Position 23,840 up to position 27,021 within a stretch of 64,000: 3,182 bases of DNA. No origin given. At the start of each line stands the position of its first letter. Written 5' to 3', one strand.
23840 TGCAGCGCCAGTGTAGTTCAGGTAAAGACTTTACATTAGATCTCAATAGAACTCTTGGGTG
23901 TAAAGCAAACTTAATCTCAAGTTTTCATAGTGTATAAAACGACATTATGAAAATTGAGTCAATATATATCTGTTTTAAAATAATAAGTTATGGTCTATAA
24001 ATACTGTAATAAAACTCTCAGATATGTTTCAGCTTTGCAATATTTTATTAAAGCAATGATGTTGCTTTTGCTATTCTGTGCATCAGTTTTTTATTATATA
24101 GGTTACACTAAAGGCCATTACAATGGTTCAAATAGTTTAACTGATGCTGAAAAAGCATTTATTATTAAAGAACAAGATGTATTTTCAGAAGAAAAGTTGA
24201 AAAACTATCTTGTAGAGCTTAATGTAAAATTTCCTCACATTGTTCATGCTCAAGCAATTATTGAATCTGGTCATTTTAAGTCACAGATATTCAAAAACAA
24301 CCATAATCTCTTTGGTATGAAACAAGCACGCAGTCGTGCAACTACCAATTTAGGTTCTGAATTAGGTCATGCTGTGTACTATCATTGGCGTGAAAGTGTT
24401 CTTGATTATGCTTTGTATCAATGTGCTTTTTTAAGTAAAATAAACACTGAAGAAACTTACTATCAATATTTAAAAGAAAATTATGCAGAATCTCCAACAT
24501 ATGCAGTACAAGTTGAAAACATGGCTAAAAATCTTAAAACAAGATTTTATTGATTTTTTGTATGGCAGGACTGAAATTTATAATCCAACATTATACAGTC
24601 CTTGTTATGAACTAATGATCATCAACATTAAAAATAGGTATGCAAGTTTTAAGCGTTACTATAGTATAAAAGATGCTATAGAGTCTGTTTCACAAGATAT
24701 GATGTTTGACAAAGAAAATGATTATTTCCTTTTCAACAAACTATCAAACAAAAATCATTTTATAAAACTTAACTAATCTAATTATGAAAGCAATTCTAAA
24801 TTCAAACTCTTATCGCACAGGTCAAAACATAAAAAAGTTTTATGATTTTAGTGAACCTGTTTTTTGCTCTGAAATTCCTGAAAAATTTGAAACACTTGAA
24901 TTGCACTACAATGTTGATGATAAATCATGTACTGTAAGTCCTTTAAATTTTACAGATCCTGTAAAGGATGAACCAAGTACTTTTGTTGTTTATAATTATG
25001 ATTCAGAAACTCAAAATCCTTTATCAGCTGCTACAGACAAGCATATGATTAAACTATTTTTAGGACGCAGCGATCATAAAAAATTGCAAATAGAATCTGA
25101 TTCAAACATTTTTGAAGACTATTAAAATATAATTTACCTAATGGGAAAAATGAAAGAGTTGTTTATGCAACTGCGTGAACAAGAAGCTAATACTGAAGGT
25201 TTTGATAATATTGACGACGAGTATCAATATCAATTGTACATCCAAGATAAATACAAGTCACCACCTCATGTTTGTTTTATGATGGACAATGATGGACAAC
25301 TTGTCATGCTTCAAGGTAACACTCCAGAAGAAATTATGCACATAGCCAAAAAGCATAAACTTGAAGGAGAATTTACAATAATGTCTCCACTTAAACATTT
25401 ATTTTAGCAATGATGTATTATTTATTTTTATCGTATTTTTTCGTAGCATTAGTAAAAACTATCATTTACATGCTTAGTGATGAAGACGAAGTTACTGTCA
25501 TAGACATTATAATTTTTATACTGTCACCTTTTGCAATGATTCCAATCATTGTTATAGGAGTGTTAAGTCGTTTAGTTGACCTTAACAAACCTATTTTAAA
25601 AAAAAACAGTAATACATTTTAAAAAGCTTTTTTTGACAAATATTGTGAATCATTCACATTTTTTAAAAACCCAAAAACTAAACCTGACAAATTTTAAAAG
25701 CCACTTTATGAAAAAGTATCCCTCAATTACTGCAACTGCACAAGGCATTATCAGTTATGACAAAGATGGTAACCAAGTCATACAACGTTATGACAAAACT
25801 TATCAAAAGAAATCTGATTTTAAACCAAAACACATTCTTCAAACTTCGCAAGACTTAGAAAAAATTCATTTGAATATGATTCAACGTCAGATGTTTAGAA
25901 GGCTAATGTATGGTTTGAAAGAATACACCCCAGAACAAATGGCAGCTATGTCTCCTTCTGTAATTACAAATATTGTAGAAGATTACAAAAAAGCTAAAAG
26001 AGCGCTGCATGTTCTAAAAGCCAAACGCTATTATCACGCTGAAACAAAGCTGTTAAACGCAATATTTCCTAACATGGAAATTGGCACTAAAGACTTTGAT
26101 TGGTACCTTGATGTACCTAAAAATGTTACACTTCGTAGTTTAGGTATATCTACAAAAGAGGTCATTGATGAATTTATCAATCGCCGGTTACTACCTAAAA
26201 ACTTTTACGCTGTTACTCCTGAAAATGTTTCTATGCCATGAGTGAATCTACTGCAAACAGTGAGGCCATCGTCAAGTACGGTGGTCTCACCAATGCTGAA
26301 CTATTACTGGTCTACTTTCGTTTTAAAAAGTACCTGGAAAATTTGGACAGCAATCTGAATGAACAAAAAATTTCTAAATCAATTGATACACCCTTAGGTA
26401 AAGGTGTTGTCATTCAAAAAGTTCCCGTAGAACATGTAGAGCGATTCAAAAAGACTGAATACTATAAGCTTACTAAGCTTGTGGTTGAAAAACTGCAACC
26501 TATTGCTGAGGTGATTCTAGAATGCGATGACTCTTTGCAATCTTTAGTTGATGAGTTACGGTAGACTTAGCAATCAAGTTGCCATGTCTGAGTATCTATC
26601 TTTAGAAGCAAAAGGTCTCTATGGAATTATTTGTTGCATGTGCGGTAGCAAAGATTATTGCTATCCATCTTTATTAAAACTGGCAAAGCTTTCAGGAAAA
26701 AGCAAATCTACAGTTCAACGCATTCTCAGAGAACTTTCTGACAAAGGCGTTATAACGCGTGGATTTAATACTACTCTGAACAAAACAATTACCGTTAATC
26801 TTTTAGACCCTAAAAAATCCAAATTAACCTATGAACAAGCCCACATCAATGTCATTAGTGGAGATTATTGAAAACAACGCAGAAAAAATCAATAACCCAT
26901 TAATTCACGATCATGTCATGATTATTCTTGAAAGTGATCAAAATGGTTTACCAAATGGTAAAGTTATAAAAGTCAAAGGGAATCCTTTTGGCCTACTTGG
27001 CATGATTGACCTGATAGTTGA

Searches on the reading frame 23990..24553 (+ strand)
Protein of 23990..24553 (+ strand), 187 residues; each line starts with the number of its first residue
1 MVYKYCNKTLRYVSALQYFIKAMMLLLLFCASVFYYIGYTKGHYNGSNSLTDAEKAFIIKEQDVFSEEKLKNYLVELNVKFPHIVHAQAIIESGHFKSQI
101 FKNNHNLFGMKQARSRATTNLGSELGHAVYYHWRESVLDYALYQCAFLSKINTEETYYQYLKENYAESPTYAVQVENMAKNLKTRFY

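Call 103: search_protein_families(library=pfam, proteins=[window:23990-24553:+], max_evalue=0.001)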
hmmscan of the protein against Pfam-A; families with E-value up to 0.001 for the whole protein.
window:23990-24553:+ (187 aa): 1 family
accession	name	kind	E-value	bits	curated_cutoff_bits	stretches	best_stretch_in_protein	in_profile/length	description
PF01832.25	Glucosaminidase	-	3.9e-14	53.8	30.2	1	82-183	15-122/123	Mannosyl-glycoprotein endo-beta-N-acetylglucosaminidase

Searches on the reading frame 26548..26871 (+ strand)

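Call 12: search_protein_families(library=pfam, proteins=[window:26548-26871:+], max_evalue=0.01)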
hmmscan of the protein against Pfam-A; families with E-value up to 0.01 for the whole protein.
window:26548-26871:+ (107 aa): 8 families
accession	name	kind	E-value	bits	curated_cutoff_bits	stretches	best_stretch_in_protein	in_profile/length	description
PF13730.12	HTH_36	-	2e-11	44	25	1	16-67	2-53/55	Helix-turn-helix domain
PF13412.12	HTH_24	-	3.2e-05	23.9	21.9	1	43-70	21-48/48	Winged helix-turn-helix DNA-binding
PF13545.12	HTH_Crp_2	-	0.00032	21.1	27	1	45-74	28-57/70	Crp-like helix-turn-helix domain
PF09339.16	HTH_IclR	-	0.00062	19.9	22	1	43-71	22-50/52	IclR helix-turn-helix domain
PF01978.25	TrmB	-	0.00065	19.9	25.6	1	44-71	27-54/68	Sugar-specific transcriptional regulator TrmB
PF01047.28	MarR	-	0.0017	18.7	24.6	1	44-71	22-49/59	MarR family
PF25213.1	HVO_A0261_N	-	0.002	18.4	35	1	45-71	30-56/86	HVO_A0261 N-terminal domain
PF12802.13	MarR_2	-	0.0023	18.5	27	1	45-72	26-53/61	MarR family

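Call 82: search_protein_families(library=phrogs, proteins=[window:26548-26868:+], max_evalue=0.001)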
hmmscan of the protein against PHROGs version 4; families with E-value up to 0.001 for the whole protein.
window:26548-26868:+ (107 aa): 12 families
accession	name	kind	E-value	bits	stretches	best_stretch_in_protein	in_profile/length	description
phrog_270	-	DNA, RNA and nucleotide metabolism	7e-15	56.3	1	4-85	32-112/383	replication initiation protein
phrog_186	-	DNA, RNA and nucleotide metabolism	1.9e-10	41.9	1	2-83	20-111/308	DnaD-like helicase loader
phrog_428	-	DNA, RNA and nucleotide metabolism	6.5e-10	39.7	1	7-76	93-164/455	replication initiation protein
phrog_1032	-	DNA, RNA and nucleotide metabolism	5e-08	34.3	1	31-72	29-70/281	replication initiation protein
phrog_678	-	DNA, RNA and nucleotide metabolism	1.1e-06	29.5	1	30-81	80-127/346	replication initiation O-like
phrog_26369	-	DNA, RNA and nucleotide metabolism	1.8e-06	28.2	1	20-71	60-112/347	replication initiation protein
phrog_19658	-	DNA, RNA and nucleotide metabolism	7.5e-06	26.7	1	4-70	4-70/283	replication initiation protein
phrog_345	-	DNA, RNA and nucleotide metabolism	7.4e-05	23.6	1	4-92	27-122/297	replication initiation O-like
phrog_391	-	DNA, RNA and nucleotide metabolism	9.7e-05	23.1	1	36-80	34-78/298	replication initiation O-like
phrog_36008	-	unknown function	0.00067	20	1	13-90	35-112/345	-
phrog_1835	-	DNA, RNA and nucleotide metabolism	0.00074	19.9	1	37-71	65-99/301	HTH DNA binding protein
phrog_15053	-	unknown function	0.00086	19.5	1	17-78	44-106/343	-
